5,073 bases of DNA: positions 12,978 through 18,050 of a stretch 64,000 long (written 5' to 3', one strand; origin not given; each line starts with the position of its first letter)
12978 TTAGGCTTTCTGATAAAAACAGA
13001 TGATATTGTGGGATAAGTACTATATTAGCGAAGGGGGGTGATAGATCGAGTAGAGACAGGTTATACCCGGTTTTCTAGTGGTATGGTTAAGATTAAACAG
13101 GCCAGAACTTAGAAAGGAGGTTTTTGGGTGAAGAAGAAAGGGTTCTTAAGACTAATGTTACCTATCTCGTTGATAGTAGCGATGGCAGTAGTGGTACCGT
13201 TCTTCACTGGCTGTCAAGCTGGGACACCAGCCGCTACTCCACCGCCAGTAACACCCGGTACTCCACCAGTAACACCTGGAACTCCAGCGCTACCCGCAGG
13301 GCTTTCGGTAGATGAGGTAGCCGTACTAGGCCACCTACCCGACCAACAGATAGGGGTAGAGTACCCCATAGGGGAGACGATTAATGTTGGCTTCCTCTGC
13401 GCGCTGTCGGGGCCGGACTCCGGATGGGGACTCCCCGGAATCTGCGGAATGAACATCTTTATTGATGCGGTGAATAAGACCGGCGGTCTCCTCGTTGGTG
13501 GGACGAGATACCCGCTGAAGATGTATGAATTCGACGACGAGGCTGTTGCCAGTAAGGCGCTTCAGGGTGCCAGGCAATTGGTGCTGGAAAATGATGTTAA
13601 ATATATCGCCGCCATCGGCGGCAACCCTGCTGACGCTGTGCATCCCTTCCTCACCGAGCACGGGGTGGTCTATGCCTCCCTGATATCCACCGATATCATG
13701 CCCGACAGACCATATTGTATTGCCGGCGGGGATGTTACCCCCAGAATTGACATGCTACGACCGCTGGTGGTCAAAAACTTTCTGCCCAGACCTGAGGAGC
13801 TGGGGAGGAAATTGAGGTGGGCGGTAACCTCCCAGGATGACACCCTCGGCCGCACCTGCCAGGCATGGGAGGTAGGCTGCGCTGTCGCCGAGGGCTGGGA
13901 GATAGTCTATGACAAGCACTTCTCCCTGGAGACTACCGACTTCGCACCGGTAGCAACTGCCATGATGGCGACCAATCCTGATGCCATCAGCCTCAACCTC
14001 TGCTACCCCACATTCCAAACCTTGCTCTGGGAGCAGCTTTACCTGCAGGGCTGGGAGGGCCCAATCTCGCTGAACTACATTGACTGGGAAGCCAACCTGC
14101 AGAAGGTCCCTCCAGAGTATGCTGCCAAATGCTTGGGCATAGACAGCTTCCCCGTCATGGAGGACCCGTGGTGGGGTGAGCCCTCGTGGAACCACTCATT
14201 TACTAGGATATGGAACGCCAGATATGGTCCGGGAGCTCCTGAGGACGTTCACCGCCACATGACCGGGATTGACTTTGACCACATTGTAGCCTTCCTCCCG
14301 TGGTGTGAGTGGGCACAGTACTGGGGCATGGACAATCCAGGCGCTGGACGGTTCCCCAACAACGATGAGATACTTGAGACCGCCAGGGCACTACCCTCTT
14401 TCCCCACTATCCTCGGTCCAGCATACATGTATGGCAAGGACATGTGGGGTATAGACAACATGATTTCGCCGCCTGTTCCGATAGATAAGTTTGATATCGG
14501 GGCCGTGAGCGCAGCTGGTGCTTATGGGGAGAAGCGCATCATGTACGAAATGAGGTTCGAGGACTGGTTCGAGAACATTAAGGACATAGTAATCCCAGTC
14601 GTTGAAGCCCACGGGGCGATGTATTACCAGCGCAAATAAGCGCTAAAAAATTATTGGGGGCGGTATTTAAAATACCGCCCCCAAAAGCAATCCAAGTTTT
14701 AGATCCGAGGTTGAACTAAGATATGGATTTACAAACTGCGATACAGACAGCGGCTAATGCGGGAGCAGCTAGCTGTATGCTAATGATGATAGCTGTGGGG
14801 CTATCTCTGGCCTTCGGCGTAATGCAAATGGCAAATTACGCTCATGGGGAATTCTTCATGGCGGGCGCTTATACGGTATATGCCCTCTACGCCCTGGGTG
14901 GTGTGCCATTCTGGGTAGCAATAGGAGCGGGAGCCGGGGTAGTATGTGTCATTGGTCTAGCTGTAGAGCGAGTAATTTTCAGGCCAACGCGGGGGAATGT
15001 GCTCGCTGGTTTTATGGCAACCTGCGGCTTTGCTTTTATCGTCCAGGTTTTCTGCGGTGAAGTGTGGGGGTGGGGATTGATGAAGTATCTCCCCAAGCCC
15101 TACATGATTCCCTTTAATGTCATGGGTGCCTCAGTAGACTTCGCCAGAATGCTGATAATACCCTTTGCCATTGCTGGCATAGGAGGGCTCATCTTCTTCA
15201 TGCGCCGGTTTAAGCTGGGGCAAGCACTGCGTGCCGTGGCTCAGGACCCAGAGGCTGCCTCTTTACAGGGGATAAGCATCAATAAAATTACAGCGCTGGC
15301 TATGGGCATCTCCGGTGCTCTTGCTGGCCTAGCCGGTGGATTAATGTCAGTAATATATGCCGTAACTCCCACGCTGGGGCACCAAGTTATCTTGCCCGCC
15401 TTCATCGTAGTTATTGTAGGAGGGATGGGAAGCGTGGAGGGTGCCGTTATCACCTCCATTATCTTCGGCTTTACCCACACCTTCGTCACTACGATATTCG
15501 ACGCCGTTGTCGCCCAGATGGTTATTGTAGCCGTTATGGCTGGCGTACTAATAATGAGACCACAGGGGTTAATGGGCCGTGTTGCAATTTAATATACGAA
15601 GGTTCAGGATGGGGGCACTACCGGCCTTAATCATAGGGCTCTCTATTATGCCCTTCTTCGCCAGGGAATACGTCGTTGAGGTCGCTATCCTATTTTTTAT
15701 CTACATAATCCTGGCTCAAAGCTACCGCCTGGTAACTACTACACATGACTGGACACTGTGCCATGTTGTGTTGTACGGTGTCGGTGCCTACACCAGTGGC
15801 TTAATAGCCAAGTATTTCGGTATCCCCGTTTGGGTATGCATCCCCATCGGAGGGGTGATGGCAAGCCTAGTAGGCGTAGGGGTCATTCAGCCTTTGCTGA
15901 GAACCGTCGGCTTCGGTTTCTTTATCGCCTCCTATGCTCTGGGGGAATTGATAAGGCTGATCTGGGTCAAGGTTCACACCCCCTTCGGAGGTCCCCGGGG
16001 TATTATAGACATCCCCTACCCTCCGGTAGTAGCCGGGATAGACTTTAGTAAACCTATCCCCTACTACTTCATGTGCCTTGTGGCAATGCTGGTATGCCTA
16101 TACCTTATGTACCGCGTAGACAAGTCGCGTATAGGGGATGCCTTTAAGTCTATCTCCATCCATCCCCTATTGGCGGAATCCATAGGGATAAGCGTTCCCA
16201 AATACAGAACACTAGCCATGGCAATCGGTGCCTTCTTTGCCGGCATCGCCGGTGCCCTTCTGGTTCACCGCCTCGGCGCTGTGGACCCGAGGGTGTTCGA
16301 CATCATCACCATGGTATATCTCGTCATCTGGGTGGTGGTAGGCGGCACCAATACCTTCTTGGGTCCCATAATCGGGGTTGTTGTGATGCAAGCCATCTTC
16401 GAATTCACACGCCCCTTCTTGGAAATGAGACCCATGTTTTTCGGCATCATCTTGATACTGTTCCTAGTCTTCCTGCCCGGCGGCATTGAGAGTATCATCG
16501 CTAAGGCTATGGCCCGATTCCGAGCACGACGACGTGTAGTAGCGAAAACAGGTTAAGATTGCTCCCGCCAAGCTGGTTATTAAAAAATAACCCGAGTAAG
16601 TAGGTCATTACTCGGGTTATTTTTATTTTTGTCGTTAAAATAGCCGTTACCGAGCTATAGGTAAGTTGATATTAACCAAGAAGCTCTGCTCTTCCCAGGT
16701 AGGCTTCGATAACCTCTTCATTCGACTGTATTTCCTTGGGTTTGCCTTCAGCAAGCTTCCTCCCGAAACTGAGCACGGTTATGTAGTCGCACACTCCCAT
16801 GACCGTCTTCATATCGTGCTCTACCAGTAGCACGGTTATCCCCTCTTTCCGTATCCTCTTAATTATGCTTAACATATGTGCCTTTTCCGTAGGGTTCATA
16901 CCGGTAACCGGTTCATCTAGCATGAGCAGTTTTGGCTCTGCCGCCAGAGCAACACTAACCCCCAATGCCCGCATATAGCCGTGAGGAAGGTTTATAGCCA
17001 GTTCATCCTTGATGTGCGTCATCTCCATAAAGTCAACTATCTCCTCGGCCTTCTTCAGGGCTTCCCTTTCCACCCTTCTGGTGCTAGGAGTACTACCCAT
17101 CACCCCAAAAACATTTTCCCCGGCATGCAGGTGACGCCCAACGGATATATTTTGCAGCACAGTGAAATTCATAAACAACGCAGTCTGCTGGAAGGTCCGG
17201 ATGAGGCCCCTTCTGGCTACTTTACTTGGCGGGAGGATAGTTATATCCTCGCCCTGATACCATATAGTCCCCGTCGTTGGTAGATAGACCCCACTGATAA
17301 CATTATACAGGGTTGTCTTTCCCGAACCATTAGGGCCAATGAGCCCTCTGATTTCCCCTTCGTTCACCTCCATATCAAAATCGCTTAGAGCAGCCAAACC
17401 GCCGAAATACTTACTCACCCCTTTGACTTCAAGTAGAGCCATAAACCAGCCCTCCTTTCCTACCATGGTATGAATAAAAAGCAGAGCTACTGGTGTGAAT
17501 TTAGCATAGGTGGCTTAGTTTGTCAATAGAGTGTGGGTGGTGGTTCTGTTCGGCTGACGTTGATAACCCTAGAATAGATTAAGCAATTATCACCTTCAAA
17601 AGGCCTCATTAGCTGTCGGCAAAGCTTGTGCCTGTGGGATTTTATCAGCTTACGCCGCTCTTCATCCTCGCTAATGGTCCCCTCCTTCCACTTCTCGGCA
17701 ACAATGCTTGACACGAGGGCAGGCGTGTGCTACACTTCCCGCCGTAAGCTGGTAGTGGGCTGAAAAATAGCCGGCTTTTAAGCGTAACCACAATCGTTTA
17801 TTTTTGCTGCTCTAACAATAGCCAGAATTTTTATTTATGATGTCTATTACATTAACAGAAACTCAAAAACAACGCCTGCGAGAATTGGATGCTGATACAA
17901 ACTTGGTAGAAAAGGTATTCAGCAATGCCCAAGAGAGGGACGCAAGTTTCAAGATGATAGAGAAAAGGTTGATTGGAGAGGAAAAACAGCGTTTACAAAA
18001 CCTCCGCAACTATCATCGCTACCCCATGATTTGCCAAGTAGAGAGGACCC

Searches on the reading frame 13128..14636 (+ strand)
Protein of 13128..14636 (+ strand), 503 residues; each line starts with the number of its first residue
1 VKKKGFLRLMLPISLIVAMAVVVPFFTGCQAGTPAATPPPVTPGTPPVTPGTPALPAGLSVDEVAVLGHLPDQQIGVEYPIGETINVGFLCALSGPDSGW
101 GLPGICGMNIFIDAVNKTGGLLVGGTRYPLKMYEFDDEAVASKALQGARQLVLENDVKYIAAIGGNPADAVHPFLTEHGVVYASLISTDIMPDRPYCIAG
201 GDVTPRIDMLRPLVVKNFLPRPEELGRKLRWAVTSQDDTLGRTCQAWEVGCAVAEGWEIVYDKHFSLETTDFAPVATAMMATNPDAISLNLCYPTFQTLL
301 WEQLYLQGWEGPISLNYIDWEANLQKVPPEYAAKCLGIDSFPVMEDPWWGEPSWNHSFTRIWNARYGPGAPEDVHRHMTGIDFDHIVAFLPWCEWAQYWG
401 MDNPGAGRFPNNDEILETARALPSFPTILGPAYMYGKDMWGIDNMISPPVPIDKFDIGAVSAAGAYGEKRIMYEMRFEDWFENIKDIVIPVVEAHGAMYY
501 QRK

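Call 5: search_protein_families(library=ncbifam, proteins=[window:13128-14636:+], max_evalue=0.00001)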
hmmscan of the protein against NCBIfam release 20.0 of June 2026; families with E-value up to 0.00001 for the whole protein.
window:13128-14636:+ (503 aa): 0 families

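Call 7: search_protein_families(library=pfam, proteins=[window:13128-14636:+], max_evalue=0.0001)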
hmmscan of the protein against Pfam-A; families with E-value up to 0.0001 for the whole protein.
window:13128-14636:+ (503 aa): 1 family
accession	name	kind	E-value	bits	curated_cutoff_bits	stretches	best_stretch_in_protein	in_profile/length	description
PF13458.12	Peripla_BP_6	-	5.3e-22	79.4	31.7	1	84-438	1-326/343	Periplasmic binding protein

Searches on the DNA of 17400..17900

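Call 11: search_rna_families(source=window, start=17400, end=17900, threshold=evalue, max_evalue=10)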
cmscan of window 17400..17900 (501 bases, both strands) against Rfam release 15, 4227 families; matches with E-value up to 10: 1.
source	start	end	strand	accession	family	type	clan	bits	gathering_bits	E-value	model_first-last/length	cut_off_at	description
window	17418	17491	+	RF02192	TCL6_2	Gene; lncRNA;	-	13.6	45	7.1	55-126/126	no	T-cell leukemia/lymphoma 6 conserved region 2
